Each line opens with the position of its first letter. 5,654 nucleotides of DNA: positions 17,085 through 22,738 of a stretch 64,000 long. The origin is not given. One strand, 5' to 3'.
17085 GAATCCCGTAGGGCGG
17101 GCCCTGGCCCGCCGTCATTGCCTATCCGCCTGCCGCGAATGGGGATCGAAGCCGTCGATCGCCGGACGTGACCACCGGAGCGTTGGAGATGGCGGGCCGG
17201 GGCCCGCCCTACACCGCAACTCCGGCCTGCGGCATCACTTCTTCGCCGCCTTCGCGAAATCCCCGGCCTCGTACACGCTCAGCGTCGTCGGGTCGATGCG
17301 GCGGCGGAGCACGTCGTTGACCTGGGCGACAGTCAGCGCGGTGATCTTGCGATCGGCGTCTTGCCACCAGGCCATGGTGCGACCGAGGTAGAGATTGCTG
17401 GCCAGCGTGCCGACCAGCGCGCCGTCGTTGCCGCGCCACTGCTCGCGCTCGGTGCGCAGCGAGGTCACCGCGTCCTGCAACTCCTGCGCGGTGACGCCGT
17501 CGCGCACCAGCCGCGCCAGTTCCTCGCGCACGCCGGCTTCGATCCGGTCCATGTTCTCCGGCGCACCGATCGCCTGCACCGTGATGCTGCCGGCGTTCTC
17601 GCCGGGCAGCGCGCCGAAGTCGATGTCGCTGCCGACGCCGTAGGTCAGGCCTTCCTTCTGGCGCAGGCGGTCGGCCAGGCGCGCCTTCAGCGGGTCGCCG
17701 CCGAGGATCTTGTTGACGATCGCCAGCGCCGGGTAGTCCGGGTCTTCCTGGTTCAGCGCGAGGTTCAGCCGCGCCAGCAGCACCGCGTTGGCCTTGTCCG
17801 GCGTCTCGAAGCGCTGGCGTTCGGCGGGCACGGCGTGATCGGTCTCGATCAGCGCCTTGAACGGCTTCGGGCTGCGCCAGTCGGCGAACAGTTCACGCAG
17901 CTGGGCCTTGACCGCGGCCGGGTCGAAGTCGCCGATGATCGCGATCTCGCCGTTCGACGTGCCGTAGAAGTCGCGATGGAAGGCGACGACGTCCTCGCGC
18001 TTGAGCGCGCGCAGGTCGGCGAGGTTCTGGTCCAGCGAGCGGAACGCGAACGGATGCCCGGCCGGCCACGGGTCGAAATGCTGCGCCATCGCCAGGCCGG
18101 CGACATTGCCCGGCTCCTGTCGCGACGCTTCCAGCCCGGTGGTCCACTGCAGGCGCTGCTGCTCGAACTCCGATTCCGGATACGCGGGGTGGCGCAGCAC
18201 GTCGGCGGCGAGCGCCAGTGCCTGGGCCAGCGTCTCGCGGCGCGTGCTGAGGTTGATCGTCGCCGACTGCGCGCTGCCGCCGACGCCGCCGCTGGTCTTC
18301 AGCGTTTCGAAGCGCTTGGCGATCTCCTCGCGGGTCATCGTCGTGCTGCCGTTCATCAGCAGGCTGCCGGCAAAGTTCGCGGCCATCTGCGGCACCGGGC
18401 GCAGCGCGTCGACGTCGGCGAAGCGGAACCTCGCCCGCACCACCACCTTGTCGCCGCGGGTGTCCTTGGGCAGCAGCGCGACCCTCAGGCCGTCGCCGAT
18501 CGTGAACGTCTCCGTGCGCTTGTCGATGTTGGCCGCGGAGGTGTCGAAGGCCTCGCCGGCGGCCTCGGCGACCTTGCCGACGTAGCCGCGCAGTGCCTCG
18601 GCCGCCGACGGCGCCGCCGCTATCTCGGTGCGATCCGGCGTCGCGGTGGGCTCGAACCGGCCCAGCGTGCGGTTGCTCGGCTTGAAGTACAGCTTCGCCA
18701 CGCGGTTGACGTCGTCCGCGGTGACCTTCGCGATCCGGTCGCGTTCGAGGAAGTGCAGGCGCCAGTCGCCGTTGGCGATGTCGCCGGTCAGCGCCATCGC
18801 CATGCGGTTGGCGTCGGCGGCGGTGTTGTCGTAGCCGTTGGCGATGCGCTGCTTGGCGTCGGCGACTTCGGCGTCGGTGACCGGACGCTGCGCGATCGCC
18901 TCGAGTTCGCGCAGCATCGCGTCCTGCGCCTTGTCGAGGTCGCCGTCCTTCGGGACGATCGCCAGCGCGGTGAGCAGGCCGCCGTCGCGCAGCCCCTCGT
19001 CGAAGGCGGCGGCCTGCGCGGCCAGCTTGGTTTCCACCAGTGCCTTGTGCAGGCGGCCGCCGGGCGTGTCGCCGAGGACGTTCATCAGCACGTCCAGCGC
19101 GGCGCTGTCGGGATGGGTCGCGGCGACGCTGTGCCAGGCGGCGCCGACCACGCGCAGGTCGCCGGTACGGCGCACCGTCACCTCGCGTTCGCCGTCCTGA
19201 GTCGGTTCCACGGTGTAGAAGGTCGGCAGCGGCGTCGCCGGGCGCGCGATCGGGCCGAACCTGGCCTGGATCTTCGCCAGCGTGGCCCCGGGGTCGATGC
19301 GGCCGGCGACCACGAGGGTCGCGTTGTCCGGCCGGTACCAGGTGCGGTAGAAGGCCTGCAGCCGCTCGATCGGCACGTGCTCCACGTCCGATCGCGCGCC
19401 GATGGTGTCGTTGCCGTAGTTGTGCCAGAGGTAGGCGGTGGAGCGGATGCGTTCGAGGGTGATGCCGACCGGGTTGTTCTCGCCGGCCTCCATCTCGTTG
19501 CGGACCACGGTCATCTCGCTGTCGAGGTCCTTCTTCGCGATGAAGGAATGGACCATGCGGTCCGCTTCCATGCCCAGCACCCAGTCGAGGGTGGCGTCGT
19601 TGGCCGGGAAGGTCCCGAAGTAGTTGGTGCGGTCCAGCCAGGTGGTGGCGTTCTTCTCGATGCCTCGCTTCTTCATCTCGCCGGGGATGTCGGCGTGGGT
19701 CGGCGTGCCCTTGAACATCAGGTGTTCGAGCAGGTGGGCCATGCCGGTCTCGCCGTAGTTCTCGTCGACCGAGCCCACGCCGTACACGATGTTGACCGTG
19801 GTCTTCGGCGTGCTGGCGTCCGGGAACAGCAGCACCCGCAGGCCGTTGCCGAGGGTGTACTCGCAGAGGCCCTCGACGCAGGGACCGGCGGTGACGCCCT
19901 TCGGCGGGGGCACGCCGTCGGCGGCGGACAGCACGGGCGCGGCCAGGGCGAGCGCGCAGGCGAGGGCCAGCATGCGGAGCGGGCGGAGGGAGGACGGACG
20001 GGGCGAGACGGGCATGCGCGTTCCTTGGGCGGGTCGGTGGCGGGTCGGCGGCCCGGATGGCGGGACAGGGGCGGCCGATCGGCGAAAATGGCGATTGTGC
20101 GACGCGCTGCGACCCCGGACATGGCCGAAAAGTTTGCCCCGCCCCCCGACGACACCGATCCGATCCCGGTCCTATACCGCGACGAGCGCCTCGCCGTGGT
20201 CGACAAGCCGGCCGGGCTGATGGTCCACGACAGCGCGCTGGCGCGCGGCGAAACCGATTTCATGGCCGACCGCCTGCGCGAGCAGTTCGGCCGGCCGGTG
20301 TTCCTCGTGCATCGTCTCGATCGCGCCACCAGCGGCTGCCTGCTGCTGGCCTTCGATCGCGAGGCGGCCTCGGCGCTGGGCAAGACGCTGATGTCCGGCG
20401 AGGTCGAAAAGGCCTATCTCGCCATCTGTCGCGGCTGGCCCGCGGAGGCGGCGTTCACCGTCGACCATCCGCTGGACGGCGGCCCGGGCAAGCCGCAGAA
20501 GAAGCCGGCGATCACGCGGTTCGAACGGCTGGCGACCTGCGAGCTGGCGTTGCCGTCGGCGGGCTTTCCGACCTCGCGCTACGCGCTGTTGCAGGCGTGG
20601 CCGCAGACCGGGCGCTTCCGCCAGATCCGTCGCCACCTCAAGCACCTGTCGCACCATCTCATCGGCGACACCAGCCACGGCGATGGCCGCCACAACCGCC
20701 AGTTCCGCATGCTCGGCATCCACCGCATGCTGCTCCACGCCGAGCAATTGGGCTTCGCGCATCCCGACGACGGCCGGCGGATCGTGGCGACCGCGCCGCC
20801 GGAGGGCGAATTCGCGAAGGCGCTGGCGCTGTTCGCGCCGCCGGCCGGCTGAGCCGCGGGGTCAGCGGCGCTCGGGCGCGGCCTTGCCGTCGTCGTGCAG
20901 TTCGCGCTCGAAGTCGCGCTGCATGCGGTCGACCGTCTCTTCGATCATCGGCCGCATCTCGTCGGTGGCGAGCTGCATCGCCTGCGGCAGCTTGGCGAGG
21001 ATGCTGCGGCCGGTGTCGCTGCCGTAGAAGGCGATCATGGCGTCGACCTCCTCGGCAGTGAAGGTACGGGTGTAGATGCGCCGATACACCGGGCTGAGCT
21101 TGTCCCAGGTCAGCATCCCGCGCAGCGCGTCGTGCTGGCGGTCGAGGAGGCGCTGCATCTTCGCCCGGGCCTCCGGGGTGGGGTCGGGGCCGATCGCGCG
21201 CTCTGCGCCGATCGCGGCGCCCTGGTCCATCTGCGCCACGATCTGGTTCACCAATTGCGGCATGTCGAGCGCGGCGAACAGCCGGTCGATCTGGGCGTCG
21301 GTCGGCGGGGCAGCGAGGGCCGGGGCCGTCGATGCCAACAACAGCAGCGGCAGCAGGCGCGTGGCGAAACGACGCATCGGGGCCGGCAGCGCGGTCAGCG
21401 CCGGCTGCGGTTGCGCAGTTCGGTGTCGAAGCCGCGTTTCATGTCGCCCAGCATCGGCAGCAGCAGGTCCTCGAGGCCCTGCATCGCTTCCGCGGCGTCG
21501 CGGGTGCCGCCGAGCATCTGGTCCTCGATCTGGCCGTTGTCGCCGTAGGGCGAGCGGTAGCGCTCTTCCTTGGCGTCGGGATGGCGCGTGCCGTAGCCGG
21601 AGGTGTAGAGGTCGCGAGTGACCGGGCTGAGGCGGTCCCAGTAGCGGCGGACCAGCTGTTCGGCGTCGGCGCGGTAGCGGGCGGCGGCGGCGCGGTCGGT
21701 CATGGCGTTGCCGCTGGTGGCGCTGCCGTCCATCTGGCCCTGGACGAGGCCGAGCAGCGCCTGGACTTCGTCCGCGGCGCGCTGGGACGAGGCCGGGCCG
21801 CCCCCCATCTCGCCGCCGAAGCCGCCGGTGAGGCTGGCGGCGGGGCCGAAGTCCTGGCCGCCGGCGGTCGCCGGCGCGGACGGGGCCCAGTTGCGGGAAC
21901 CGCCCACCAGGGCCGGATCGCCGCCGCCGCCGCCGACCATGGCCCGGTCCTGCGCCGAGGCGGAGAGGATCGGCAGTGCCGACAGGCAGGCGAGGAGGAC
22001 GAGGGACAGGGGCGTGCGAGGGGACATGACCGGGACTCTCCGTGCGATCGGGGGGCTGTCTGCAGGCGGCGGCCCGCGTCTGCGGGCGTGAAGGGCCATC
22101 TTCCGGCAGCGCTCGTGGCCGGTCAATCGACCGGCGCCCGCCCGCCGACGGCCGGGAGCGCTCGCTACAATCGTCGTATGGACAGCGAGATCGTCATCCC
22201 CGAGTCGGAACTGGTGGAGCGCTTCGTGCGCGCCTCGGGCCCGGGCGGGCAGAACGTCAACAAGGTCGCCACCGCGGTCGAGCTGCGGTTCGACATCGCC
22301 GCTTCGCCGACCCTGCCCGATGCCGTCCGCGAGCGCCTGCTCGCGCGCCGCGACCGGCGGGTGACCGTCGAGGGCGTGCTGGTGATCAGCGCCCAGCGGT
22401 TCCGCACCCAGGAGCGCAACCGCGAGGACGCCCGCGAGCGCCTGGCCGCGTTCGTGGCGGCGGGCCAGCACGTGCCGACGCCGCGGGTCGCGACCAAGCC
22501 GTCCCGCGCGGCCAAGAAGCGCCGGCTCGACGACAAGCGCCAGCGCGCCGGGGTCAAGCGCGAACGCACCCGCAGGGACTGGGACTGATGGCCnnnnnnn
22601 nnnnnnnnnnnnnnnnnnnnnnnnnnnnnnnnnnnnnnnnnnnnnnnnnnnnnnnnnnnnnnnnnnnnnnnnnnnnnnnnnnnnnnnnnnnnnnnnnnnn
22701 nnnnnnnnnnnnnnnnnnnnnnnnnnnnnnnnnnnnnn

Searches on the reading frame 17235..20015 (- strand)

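Call 62: search_protein_families(library=pfam, proteins=[window:17235-20015:-], max_evalue=0.001)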
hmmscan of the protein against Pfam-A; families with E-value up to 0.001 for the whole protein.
window:17235-20015:- (926 aa): 2 families
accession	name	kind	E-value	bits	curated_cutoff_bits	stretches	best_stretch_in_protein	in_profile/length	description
PF05193.26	Peptidase_M16_C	-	1.4e-62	211.2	23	2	216-390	4-180/181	Peptidase M16 inactive domain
PF00675.25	Peptidase_M16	-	3.9e-24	85.7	22.3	1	61-206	2-147/149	Insulinase (Peptidase family M16)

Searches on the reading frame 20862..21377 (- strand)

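Call 62: search_protein_families(library=pfam, proteins=[window:20862-21377:-], max_evalue=0.001)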
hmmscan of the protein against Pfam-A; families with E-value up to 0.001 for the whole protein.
window:20862-21377:- (171 aa): 1 family
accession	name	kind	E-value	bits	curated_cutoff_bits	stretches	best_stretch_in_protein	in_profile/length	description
PF09832.14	DUF2059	-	9.2e-15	54.8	23.6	1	92-148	1-57/60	Uncharacterized protein conserved in bacteria (DUF2059)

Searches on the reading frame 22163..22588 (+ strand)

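Call 62: search_protein_families(library=pfam, proteins=[window:22163-22588:+], max_evalue=0.001)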
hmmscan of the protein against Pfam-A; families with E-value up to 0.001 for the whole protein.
window:22163-22588:+ (141 aa): 1 family
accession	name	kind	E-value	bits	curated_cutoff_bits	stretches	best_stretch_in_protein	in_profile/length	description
PF00472.26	RF-1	-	8.8e-22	77.7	35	1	8-135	3-116/116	RF-1 domain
